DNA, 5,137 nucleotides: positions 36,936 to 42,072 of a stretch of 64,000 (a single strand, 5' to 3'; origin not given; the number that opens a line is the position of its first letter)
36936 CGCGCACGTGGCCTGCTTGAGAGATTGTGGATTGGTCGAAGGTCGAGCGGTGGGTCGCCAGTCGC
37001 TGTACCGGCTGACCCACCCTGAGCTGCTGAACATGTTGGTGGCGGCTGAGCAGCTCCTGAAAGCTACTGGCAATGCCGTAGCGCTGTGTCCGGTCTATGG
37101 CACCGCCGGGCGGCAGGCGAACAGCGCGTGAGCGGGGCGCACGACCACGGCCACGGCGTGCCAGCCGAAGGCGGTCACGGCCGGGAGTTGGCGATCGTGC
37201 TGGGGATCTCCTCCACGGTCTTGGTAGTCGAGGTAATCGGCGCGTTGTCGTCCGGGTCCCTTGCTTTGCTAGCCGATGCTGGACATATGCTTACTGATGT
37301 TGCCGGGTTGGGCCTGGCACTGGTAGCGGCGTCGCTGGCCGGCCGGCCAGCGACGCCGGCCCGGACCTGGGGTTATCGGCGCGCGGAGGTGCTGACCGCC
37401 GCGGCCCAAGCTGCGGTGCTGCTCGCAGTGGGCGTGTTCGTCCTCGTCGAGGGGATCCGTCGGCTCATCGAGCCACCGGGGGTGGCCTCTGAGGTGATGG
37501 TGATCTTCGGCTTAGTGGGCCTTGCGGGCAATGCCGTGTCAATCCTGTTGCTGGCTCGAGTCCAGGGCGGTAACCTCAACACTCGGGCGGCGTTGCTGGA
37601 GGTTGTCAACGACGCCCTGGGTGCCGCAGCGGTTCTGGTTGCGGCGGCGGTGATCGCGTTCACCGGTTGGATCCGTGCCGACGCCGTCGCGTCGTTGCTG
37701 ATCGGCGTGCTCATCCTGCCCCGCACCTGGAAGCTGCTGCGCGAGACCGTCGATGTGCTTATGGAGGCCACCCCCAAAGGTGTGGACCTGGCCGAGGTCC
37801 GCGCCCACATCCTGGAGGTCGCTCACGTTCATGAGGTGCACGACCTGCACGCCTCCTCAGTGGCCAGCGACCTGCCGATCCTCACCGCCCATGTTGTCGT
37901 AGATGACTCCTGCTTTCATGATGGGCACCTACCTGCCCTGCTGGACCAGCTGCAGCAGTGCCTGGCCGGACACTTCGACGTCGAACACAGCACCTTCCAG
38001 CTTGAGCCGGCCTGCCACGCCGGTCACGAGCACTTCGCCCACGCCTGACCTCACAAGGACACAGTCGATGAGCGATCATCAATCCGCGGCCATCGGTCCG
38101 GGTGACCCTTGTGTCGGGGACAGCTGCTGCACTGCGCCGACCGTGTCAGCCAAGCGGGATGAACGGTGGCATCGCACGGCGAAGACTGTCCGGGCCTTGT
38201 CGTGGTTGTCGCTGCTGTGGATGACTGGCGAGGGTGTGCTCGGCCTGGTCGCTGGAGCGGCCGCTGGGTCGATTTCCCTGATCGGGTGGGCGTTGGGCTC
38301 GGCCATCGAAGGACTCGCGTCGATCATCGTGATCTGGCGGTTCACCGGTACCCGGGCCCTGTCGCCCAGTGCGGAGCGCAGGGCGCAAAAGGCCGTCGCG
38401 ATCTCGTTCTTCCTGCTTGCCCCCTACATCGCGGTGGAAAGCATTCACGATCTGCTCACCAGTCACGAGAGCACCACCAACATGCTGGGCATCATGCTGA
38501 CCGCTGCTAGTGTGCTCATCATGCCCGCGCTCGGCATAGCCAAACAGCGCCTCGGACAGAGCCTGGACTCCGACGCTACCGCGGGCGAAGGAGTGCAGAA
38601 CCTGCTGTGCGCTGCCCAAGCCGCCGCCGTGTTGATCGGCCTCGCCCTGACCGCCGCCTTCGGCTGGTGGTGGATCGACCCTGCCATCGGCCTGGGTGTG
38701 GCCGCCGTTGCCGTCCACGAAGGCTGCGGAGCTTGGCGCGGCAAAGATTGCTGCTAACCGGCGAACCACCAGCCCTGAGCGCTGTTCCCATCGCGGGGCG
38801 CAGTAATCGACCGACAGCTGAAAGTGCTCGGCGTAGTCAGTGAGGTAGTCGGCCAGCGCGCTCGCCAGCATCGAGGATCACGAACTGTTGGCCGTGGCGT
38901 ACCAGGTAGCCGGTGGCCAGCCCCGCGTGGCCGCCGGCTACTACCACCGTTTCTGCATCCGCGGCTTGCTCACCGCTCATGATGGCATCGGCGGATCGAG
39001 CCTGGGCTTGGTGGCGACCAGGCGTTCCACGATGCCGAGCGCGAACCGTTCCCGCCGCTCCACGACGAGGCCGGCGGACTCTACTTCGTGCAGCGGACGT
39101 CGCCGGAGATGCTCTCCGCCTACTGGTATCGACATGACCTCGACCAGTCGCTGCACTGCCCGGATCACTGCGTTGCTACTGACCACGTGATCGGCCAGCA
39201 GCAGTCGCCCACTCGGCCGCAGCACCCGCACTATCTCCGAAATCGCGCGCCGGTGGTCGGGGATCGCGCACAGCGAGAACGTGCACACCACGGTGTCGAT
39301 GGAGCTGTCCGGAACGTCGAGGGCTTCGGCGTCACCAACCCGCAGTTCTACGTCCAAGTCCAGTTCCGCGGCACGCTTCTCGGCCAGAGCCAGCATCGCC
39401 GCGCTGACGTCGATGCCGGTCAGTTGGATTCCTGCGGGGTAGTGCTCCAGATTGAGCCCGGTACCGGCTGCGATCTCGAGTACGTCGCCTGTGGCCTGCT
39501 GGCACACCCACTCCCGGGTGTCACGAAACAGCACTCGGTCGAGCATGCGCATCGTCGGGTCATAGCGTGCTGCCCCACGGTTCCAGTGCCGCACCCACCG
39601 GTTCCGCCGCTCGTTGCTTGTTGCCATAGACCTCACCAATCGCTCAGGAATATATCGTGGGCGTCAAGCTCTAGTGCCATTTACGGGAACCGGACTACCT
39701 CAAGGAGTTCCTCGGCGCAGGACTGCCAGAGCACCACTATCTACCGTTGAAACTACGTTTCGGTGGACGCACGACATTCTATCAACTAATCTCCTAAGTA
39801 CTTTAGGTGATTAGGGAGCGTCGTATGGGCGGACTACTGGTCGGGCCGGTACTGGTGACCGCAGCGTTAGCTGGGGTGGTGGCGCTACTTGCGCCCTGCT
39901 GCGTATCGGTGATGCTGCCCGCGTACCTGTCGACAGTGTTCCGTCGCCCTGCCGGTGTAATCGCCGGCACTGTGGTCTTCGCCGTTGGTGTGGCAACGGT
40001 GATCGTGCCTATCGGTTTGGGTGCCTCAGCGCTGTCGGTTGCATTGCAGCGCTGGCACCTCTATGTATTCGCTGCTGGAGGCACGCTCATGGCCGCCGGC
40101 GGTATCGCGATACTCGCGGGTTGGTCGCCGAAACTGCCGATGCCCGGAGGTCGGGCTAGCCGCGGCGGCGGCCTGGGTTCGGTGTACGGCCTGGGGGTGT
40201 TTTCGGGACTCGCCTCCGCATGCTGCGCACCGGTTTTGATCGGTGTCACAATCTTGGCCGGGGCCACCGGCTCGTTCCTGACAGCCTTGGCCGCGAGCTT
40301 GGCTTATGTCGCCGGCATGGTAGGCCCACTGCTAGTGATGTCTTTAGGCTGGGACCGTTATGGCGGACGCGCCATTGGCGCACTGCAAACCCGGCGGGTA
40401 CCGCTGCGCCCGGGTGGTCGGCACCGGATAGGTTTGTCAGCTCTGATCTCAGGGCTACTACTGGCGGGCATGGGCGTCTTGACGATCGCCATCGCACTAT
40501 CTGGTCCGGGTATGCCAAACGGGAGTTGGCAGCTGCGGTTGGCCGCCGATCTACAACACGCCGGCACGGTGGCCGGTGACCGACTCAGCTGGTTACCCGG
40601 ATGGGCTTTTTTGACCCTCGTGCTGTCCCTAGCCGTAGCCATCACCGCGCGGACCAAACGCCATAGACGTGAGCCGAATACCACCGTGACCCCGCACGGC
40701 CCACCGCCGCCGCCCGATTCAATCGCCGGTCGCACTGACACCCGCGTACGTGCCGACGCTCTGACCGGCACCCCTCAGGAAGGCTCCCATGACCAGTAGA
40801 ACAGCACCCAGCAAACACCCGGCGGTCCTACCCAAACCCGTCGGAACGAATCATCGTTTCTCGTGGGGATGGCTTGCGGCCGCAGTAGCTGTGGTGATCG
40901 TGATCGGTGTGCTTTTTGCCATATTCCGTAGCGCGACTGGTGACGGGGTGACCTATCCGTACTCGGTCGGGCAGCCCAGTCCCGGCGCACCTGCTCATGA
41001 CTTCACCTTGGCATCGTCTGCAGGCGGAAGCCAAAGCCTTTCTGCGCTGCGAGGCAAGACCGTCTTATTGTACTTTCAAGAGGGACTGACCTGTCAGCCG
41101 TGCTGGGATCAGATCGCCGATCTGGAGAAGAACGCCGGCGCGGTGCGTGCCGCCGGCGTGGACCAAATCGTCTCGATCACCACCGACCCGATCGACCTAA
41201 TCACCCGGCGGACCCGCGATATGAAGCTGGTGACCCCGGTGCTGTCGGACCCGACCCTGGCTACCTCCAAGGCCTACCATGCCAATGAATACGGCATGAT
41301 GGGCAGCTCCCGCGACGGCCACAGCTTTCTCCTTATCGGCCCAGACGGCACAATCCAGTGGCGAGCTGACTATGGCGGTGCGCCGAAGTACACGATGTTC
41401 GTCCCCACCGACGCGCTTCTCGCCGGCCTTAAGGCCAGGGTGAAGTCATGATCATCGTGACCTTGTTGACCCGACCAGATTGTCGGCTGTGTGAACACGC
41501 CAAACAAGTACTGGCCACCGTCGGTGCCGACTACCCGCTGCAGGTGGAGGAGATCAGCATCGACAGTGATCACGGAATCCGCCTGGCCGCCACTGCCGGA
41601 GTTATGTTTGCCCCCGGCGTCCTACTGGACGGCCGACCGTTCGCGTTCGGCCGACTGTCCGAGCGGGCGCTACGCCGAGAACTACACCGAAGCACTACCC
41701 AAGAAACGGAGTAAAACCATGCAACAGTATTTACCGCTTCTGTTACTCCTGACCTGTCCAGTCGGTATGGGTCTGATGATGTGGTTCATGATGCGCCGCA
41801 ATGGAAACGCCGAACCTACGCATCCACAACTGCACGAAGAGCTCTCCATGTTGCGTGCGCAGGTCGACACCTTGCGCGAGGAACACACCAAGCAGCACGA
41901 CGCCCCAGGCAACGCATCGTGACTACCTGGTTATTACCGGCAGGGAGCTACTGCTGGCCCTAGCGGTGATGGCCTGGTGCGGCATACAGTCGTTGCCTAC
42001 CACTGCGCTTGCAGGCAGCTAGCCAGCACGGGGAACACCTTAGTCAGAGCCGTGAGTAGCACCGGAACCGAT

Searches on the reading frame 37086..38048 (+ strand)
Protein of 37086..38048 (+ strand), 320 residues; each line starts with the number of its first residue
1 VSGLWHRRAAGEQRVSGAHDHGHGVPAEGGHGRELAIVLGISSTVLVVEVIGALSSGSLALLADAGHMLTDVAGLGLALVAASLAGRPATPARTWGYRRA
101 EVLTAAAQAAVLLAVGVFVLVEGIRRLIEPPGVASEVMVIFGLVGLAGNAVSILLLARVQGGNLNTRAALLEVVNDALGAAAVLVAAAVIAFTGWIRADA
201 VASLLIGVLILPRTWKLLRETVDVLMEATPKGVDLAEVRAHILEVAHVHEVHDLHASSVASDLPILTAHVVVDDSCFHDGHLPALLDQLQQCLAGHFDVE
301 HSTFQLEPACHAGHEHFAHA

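Call 18: search_protein_families(library=pfam, proteins=[window:37086-38048:+], max_evalue=0.001)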
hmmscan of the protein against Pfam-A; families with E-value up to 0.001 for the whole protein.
window:37086-38048:+ (320 aa): 2 families
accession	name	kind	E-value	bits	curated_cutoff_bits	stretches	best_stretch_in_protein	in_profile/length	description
PF01545.26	Cation_efflux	-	1.1e-36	127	26.6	1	37-226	3-198/198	Cation efflux family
PF16916.11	ZT_dimer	-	8e-09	35.8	26.7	1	230-308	1-77/78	Dimerisation domain of Zinc Transporter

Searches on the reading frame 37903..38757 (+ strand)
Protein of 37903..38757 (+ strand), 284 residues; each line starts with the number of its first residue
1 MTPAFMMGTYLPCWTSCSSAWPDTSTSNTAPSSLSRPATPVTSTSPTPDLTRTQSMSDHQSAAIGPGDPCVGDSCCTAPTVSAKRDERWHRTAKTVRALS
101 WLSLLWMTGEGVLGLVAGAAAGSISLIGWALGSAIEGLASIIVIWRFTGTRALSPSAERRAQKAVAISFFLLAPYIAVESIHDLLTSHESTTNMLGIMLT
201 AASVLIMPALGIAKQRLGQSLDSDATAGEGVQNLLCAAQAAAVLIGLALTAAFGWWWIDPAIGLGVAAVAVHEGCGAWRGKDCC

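Call 18: search_protein_families(library=pfam, proteins=[window:37903-38757:+], max_evalue=0.001)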
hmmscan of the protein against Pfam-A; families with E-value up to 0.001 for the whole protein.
window:37903-38757:+ (284 aa): 1 family
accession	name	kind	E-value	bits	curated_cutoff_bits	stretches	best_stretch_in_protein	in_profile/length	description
PF01545.26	Cation_efflux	-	1e-07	32.4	26.6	1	111-271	12-183/198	Cation efflux family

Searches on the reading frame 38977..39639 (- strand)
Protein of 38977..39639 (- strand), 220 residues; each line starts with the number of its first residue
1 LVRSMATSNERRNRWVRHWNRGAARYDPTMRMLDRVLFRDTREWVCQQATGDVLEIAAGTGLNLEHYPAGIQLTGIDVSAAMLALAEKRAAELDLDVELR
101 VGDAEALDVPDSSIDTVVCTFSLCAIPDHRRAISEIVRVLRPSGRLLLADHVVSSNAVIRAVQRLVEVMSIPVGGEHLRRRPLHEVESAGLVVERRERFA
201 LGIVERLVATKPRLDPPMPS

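Call 18: search_protein_families(library=pfam, proteins=[window:38977-39639:-], max_evalue=0.001)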
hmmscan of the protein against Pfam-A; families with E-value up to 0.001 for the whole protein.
window:38977-39639:- (220 aa): 8 families
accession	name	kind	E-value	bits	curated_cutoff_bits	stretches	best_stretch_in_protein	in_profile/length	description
PF08241.18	Methyltransf_11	-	3.4e-23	82.5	21.2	1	54-147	1-94/95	Methyltransferase domain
PF13649.12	Methyltransf_25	-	2.2e-21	76.8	27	1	53-144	1-97/97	Methyltransferase domain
PF13847.12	Methyltransf_31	-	7.6e-17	61.8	27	1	53-155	7-116/145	Methyltransferase domain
PF08242.18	Methyltransf_12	-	4.7e-15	56.5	30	1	54-146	1-98/98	Methyltransferase domain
PF01209.24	Ubie_methyltran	-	1.5e-13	51.1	20.1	1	41-151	39-154/233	ubiE/COQ5 methyltransferase family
PF13489.12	Methyltransf_23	-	8.7e-12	45.5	27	1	47-155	20-123/164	Methyltransferase domain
PF20922.3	Anamorsin_N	-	2.5e-05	24.5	27.1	1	108-165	46-107/163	Anamorsin, N-terminal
PF05148.21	Methyltransf_8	-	0.00025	21.4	27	1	98-168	107-175/219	Hypothetical methyltransferase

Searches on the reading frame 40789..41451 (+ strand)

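Call 6: search_protein_families(library=pfam, proteins=[window:40789-41451:+], max_evalue=10)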
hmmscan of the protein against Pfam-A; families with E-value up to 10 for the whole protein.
window:40789-41451:+ (220 aa): 3 families
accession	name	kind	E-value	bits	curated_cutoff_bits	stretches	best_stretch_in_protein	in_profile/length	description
PF00578.27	AhpC-TSA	-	8.9e-18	64.9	26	1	66-191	2-123/124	AhpC/TSA family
PF08534.16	Redoxin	-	8.7e-11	42.2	26.6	1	66-166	3-105/148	Redoxin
PF21274.3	Rng_hyd_C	-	0.003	18.2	27.5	1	63-196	2-90/107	Aromatic-ring hydroxylase, C-terminal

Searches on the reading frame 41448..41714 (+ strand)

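Call 6: search_protein_families(library=pfam, proteins=[window:41448-41714:+], max_evalue=10)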
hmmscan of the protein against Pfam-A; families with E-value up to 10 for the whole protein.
window:41448-41714:+ (88 aa): 4 families
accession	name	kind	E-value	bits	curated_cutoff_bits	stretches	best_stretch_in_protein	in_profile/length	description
PF05768.20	Glrx-like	-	5.4e-09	36.7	26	1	4-79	2-76/77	Glutaredoxin-like domain (DUF836)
PF00462.30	Glutaredoxin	-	6.2e-05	23.6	22.9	1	4-62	1-57/60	Glutaredoxin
PF13192.12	Thioredoxin_3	-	0.00071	20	24.8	1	9-74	7-69/76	Thioredoxin domain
PF13728.12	TraF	-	0.0058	16.9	23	1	6-43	135-172/224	F plasmid transfer operon protein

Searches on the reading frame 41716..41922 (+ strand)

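Call 6: search_protein_families(library=pfam, proteins=[window:41716-41922:+], max_evalue=10)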
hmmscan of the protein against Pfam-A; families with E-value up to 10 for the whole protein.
window:41716-41922:+ (68 aa): 2 families
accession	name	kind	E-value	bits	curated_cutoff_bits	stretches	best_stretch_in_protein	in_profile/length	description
PF11666.13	DUF2933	-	0.0024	18.4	21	1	4-31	21-44/52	Protein of unknown function (DUF2933)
PF22216.1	Sas-6_C_CC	-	0.1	13.3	27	1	25-59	15-49/57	Spindle assembly abnormal protein 6 homolog, C-terminal coiled coil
